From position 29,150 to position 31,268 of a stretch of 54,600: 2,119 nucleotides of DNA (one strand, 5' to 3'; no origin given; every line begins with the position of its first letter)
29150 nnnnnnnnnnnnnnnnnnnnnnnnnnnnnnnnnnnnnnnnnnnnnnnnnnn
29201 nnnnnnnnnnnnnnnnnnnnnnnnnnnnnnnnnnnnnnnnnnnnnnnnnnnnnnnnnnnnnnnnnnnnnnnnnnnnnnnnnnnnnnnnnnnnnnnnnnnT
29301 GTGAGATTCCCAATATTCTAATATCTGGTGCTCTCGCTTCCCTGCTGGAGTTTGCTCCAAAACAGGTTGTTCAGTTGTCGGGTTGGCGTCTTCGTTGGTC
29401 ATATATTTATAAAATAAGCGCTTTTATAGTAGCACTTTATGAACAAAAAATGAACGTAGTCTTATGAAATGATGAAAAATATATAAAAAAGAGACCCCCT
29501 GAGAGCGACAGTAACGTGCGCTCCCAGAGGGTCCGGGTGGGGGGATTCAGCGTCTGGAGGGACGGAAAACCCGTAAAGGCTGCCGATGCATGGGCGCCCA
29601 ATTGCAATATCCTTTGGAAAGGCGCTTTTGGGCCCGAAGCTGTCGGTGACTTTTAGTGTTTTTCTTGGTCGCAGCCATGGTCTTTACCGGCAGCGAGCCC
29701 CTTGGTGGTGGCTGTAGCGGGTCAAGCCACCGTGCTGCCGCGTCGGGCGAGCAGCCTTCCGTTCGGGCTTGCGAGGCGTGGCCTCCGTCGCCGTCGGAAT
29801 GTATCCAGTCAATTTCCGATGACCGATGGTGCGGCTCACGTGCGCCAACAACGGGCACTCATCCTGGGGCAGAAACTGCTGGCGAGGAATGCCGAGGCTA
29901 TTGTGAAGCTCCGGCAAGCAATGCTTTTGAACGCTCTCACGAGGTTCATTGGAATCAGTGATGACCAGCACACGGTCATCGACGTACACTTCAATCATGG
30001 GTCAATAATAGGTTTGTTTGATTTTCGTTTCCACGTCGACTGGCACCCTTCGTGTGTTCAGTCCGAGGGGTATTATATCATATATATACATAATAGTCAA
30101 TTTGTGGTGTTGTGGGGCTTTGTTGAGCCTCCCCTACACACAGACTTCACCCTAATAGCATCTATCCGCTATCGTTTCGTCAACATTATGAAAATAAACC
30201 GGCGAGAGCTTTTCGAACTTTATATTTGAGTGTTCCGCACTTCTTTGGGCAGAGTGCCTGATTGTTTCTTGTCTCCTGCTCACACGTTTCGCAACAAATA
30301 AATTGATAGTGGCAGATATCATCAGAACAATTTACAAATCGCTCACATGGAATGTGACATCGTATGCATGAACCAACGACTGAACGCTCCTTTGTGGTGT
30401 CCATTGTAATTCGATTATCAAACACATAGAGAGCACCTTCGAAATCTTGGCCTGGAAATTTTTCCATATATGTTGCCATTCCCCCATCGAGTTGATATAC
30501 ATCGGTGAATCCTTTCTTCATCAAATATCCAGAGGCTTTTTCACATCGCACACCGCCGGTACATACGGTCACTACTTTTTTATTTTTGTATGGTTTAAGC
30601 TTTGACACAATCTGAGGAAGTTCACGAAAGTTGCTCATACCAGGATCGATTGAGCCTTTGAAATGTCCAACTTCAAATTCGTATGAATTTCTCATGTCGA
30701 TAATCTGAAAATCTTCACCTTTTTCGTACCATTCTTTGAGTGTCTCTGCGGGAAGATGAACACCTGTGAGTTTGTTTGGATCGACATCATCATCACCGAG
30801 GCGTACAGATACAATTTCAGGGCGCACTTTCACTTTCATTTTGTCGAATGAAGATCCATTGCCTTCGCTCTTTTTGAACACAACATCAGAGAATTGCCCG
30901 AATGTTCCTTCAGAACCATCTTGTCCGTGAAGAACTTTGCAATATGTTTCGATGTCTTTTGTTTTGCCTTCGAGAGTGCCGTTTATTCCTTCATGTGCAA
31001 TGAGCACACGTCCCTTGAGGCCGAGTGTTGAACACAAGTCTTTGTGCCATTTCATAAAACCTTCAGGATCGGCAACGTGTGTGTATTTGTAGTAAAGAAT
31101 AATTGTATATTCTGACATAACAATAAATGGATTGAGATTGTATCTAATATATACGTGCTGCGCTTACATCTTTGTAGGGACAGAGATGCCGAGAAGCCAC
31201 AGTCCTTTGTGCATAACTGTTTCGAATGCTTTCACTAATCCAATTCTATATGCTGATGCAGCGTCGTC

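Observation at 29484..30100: GC-rich ~0.6 kb autonomous transcription unit of unknown product directly upstream of ileS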

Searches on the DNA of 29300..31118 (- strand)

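Call 4: search_rna_families(source=window, start=29300, end=30300, threshold=evalue, max_evalue=10, show_alignments=3)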
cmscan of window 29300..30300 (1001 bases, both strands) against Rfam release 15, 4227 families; matches with E-value up to 10: 4.
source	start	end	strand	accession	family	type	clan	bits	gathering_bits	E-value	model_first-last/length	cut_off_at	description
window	29998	30074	-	RF03073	RT-19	Gene; sRNA;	-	16.8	78.3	1.5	1-99/99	no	RT-19 RNA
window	29675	29715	+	RF00523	Prion_pknot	Cis-reg;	-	16.4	39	3.7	1-40/40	no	Prion pseudoknot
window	29585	29687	+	RF02128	GNAS-AS1_2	Gene; lncRNA;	-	15.5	47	8.2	1-118/118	no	GNAS antisense RNA 1 conserved region 2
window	29478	29587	-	RF00519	suhB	Gene; sRNA;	CL00108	13.3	41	9.8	1-77/77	no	Makes More Granules Regulator RNA (mmgR)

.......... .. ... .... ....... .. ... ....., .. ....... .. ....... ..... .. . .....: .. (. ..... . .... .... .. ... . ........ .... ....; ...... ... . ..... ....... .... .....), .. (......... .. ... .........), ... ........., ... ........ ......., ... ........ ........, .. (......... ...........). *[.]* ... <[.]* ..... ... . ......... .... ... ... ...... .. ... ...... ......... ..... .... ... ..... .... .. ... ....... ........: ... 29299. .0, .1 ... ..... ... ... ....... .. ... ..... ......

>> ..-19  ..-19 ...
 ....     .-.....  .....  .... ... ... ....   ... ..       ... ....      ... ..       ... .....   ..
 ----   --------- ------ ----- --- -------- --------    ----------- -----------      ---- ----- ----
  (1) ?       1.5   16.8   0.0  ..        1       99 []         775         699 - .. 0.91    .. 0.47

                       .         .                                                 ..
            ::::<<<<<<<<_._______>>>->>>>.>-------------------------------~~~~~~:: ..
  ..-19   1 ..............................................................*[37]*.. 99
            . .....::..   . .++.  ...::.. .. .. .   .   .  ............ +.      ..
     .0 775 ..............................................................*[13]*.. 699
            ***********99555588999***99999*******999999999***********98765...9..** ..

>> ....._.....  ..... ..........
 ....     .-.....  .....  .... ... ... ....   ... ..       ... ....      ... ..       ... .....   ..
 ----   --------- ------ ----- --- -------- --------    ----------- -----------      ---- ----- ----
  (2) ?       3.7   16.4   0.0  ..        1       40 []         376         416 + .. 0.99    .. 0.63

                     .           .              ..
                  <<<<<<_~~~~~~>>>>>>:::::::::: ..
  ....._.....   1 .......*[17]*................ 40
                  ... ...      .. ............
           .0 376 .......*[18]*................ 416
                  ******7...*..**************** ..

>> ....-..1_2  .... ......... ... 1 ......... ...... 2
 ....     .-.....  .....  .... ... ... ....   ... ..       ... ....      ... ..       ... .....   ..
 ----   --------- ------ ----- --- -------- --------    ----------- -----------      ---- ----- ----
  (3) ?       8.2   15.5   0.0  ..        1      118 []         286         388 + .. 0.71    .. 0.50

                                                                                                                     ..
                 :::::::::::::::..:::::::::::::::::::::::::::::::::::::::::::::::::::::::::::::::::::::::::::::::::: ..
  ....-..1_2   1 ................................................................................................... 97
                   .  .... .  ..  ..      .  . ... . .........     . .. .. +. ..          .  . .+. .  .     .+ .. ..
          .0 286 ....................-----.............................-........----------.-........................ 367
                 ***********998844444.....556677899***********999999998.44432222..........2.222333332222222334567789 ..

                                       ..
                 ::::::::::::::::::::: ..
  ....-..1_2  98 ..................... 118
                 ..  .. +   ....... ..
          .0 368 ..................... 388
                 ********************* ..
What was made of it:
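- On Any Rfam 15 RNA family (including RNase P, tmRNA, SRP, 6S, T-box, riboswitches, large ncRNAs such as OLE/GOLLD/HEARO/ROOL/raiA): The best hits in 29300-30300 at E<=10 were RT-19 (16.8 bits against 78.3, E = 1.5), Prion_pknot, GNAS-AS1_2 and suhB, all at chance level (call 4).
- On T-box / ileS attenuator: No T-box hit was found (call 4).
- On 6C / sX13 C-rich sRNAs: There is no hit in the window at E<=10 (call 4).
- Closest known: 6C RNA. Different: There is no hit in the window (call 4), scores are far below gathering, and the transcript is about 580 nt and carries an ORF with a coding signature.
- No Rfam family matches at E<=10 (call 4). There is no T-box or other cis-regulatory Rfam hit at E<=10 (call 4).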

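Call 14: search_rna_families(sources=[L001, L002, L003, L004, L005, L006, L007, L008], threshold=gathering)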
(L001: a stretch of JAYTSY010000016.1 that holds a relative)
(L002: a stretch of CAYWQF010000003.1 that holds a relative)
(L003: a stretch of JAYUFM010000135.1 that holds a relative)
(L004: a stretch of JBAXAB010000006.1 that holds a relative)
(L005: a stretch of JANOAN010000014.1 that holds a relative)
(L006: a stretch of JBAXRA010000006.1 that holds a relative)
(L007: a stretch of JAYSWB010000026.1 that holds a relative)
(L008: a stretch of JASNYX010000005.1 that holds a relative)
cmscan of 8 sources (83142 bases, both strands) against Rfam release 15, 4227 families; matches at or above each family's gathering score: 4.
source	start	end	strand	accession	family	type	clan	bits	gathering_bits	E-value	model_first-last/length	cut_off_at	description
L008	1557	1628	-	RF00005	tRNA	Gene; tRNA;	CL00001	75.4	29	1.3e-14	1-71/71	no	tRNA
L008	2807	2880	+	RF00005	tRNA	Gene; tRNA;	CL00001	68.9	29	8.3e-13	1-71/71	no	tRNA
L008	2113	2185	-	RF00005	tRNA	Gene; tRNA;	CL00001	67.8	29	1.6e-12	1-71/71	no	tRNA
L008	2378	2460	-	RF00005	tRNA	Gene; tRNA;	CL00001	63.7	29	2.2e-11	1-71/71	no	tRNA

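Call 72: search_dna_similar(query=window:29480-30110:-, collection=plasmids, mode=distant, max_evalue=0.01, max_rows=8)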
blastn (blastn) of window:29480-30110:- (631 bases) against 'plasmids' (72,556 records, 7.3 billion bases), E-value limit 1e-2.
No match.

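Call 73: search_dna_similar(query=window:29480-30110:-, collection=phages, mode=distant, max_evalue=0.01, max_rows=8)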
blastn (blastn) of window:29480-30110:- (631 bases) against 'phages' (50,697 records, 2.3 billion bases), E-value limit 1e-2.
No match.
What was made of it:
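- On Mobile element / genomic island: There is no plasmid or phage blastn match (calls 72, 73).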

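Call 74: search_rna_families(source=L017, start=2480, end=3140, threshold=evalue, max_evalue=10)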
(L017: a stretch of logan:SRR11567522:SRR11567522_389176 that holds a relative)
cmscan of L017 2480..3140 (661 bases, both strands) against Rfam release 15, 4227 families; matches with E-value up to 10: 7.
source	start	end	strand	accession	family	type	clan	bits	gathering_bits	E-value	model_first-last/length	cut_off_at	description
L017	2899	3007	+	RF02232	sX13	Gene; sRNA;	-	26.8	50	0.005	1-115/115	no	Xanthomonadaceae sRNA sX13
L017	2938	3008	+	RF01066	6C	Cis-reg;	-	24.5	47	0.56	1-75/75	no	6C RNA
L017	2969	3025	+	RF01581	RUF6-5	Gene; sRNA;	-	17.2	70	1.4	1-156/156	no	Plasmodium RNA of unknown function RUF6-5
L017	2785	2852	-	RF00191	SNORA57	Gene; snRNA; snoRNA; HACA-box;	-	15.7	40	0.36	1-149/149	no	Small nucleolar RNA SNORA57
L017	2966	3007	-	RF04204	mir-3473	Gene; miRNA;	-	15.4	71.8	3.7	1-78/78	no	mir-3473 microRNA precursor family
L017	2968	3004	+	RF04204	mir-3473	Gene; miRNA;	-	14.9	71.8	5.2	7-72/78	no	mir-3473 microRNA precursor family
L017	2968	3030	-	RF01822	RsaJ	Gene; sRNA;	-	12.2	100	2.7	229-287/287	no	RNA Staph. aureus A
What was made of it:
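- On 6C / sX13 C-rich sRNAs: Only L017 gives sub-threshold hits (call 74).
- Closest known: 6C RNA. Same: C-tracts lie next to or inside 3' hairpins, and L017 gives sub-threshold hits (call 74).
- The L017 3' end gives sub-threshold Rfam hits to sX13 (26.8 bits, E = 0.005) and 6C (24.5 bits) (call 74).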

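Call 75: search_rna_families(source=L016, start=2700, end=3486, threshold=evalue, max_evalue=10)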
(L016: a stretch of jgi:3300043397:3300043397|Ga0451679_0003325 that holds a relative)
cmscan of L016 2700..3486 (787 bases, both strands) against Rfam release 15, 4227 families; matches with E-value up to 10: 0.
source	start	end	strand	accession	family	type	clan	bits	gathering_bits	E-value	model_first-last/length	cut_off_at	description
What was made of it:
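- There is no such hit in the window or in L016, even at E<=10 (calls 4, 75).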

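Call 84: build_rna_model(alignment_id=A6, structure=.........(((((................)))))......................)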
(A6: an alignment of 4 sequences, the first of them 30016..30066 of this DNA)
Model R1 built from alignment A6 (4 sequences, 57 columns); structure: as given.
model positions 51; base pairs 5; branch points 0; effective number of sequences 4; information 0.813 bits per position. Calibrated on 0.2 Mb of random sequence (short: E-values are rough).
structure used (alignment columns):
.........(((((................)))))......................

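Call 85: search_with_rna_model(model_id=R1, sources=[window, L001, L002, L003, L004, L005, L006, L007, L008, L009, L010, L011, L012, L015, L016, L017, L018, L019, L020, L021, L022], max_evalue=10, show_alignments=0)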
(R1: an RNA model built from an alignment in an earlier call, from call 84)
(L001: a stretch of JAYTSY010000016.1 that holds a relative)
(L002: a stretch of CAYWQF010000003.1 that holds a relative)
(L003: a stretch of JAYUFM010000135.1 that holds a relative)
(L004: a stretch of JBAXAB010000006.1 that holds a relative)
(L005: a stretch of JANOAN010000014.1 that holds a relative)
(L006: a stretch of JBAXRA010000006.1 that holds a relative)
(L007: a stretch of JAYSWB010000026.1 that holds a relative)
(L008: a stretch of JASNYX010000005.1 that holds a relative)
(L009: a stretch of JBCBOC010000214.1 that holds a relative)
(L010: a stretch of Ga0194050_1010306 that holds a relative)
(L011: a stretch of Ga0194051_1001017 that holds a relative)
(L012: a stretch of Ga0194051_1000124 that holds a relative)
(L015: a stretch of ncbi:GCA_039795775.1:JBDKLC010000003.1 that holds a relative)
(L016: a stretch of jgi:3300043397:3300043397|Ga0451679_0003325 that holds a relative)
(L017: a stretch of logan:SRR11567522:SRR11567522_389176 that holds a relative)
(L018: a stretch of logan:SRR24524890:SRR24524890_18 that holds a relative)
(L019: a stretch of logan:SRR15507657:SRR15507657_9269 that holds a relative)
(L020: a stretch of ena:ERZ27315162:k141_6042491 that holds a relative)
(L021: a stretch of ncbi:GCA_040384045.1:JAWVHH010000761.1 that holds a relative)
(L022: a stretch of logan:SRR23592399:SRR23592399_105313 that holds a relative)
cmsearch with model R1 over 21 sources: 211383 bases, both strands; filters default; matches with E-value up to 10: 16.
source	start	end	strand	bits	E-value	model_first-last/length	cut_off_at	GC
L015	5996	6046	+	60.4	5.9e-15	1-51/51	no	0.47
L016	2779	2829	+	60.4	5.9e-15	1-51/51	no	0.47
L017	2568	2618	+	56.8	7.2e-14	1-51/51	no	0.45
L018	6358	6405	+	54.2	4.4e-13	1-51/51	no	0.5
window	30022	30072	-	46.1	1.1e-10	1-51/51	no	0.55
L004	7019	7069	+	17.5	0.047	1-51/51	no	0.41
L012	4519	4569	+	17.5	0.047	1-51/51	no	0.41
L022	4201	4248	+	13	1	1-51/51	no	0.44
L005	7011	7057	+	12.5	1.5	1-51/51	no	0.4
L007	2637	2685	+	12.4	1.6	1-51/51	no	0.41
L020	3939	3992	+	10.8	4.6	1-51/51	no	0.43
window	47361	47392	-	10.7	5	1-51/51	no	0.34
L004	10580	10625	-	10.4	6.4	1-51/51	no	0.35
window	35061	35094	-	9.9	8.8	1-51/51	no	0.47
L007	4114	4160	+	9.8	9.2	1-51/51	no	0.4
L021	6742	6791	+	9.8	9.3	1-51/51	no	0.38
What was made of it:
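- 30031..30064 (-): Conserved 5' leader motif: GGAC, then a 5'-terminal hairpin (pairs 30063-30038), then GUCGACGUGG. The inferred transcription start is about 30065. The covariance model R1 picks up the syntenic 5' UTRs of non-training relatives and finds no second copy in the window (call 85).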

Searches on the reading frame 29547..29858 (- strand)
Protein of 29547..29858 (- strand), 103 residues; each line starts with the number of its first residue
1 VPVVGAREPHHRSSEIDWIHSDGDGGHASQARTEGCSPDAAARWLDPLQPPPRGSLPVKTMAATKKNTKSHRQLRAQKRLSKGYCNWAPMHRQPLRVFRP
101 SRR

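Call 10: search_protein_families(library=pfam, proteins=[window:29547-29858:-], max_evalue=1)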
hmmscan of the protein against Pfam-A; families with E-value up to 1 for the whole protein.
window:29547-29858:- (103 aa): 0 families

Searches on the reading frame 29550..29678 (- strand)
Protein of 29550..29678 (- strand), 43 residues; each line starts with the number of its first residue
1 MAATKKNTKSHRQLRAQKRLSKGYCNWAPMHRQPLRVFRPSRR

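Call 48: search_protein_families(library=pfam, proteins=[window:29550-29678:-], max_evalue=1)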
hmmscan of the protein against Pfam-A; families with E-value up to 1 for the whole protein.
seq(43 aa): 0 families

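Call 49: search_protein_families(library=ncbifam, proteins=[window:29550-29678:-], max_evalue=1)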
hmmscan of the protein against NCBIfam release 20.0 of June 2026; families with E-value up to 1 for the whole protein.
seq(43 aa): 0 families

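Call 78: search_protein_families(library=phrogs, proteins=[window:29550-29678:-], max_evalue=1)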
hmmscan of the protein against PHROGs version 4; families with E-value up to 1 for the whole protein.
seq(43 aa): 1 family
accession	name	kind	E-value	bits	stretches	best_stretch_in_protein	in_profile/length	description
phrog_25434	-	unknown function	0.042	15.2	1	4-23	34-53/65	-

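Call 79: search_protein_families(library=padloc, proteins=[window:29550-29678:-], max_evalue=1)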
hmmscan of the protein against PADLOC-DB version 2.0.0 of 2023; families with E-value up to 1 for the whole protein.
seq(43 aa): 0 families

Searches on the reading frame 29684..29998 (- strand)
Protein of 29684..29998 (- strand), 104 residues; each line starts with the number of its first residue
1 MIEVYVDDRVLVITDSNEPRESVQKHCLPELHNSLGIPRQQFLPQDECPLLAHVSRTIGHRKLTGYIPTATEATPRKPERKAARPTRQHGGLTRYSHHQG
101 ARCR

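Call 10: search_protein_families(library=pfam, proteins=[window:29684-29998:-], max_evalue=1)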
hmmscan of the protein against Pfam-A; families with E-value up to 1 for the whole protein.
window:29684-29998:- (104 aa): 2 families
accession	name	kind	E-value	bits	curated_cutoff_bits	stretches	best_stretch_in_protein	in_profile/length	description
PF10781.14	DSRB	-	0.2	11.7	25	1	6-23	3-20/61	Dextransucrase DSRB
PF22759.1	E217_GP41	-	0.4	10.3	27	1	2-38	187-220/279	Baseplate hub gp41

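Call 18: find_homologous_proteins(query=window:29684-29998:-, max_evalue=0.01)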
Query window:29684-29998:-: no candidate shares three 5-residue words with the query. No homologue found.

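Call 22: find_encoding_contigs(protein=window:29684-29998:-, flank=3000, max_places=10)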
Protein window:29684-29998:- (104 aa): no gene with exactly this product is on record in the collection.

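Call 23: find_related_loci(query=window:29684-29998:-, collection=metagenome_contigs, flank=4000)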
Query window:29684-29998:- (104 aa) in metagenome_contigs; peptide patterns used: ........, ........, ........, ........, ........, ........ (x = any residue, [..] = any of these).
202 stretches matched a pattern, but none encodes a relative of the query by tblastn (E <= 1e-3).

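Call 25: search_protein_representatives(protein=window:29684-29998:-)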
Query: 104 residues. Proteins with E-value up to 0.001 (for the whole library): 1; up to 1e-10: 1; up to 1e-30: 0. The best 1 are listed.
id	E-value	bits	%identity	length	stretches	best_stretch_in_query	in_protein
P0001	4.1e-15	72.2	45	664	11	22-54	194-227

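Call 49: search_protein_families(library=ncbifam, proteins=[window:29684-29998:-], max_evalue=1)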
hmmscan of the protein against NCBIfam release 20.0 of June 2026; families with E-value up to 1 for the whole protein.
window:29684-29998:- (104 aa): 0 families

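Call 70: predict_structure(protein=window:29684-29998:-)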
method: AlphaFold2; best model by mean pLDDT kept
length: 104 residues; sequences in the alignment: 1
mean_pLDDT: 47.1   pTM: 0.24
mean pLDDT of the five models: 47.1, 42.9, 42.2, 40.8, 38.4
residues with pLDDT >= 90: 0; 70-90: 2; 50-70: 32; < 50: 70
segments of 3 or more residues with pLDDT < 50: 1-13, 18-50, 70-85
pLDDT, mean of each block of 10 residues (from residue 1): 41 47 40 39 44 59 54 42 46 54 57
secondary structure, 60 per line:
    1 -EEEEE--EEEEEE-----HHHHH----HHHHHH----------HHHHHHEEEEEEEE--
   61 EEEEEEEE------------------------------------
elements in order: E2-6 E9-14 H20-24 H29-34 H45-50 E51-58 E61-68
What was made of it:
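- Single-sequence AF2 gives pLDDT 47 (call 70).
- Tried and rejected: AF2 on ORF104 alone gave pLDDT 47 and is uninformative (call 70).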

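Call 78: search_protein_families(library=phrogs, proteins=[window:29684-29998:-], max_evalue=1)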
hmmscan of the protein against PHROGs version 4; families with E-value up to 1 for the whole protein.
window:29684-29998:- (104 aa): 0 families

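Call 79: search_protein_families(library=padloc, proteins=[window:29684-29998:-], max_evalue=1)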
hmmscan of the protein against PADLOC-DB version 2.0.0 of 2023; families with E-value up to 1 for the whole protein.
window:29684-29998:- (104 aa): 0 families

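Call 80: search_solved_structures(query=window:29684-29998:-, max_evalue=1)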
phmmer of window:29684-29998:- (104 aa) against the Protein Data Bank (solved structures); distinct sequences matched with E-value up to 1: 1.
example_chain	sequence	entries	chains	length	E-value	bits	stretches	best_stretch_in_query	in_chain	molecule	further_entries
4p71_A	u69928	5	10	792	0.58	13.8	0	34-87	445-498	Phenylalanine--tRNA ligase beta subunit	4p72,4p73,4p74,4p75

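Call 90: list_cluster_members(proteins=[P0002, window:29684-29998:-, window:29550-29678:-, window:29547-29858:-])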
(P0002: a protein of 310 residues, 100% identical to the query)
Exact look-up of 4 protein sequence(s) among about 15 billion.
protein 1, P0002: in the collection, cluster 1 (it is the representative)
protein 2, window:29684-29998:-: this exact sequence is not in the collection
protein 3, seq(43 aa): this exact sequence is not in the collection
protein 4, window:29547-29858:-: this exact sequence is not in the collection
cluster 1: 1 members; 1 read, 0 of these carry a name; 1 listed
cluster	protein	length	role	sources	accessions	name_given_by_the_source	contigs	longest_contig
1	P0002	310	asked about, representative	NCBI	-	-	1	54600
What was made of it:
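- No ORF with this sequence is recorded in the protein collection (calls 22, 90).
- Tried and rejected: ORF104, ORF43 and ORF103 are not in the collection (calls 22, 90).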

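Call 98: find_related_loci(query=window:29684-29998:-, collection=viral_contigs, flank=2000)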
Query window:29684-29998:- (104 aa) in viral_contigs; peptide patterns used: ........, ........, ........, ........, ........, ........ (x = any residue, [..] = any of these).
14 stretches matched a pattern, but none encodes a relative of the query by tblastn (E <= 1e-3).
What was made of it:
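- There is no match in plasmids, phages or viral contigs (calls 72, 73, 98).
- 29684..29998 (-): ORF104, the first cistron: 104 aa, pI 9.5, with an acidic/neutral N-terminal half and a basic C-terminal half (33% R/K/H). No homologue was found (calls 18, 23, 25, 98).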
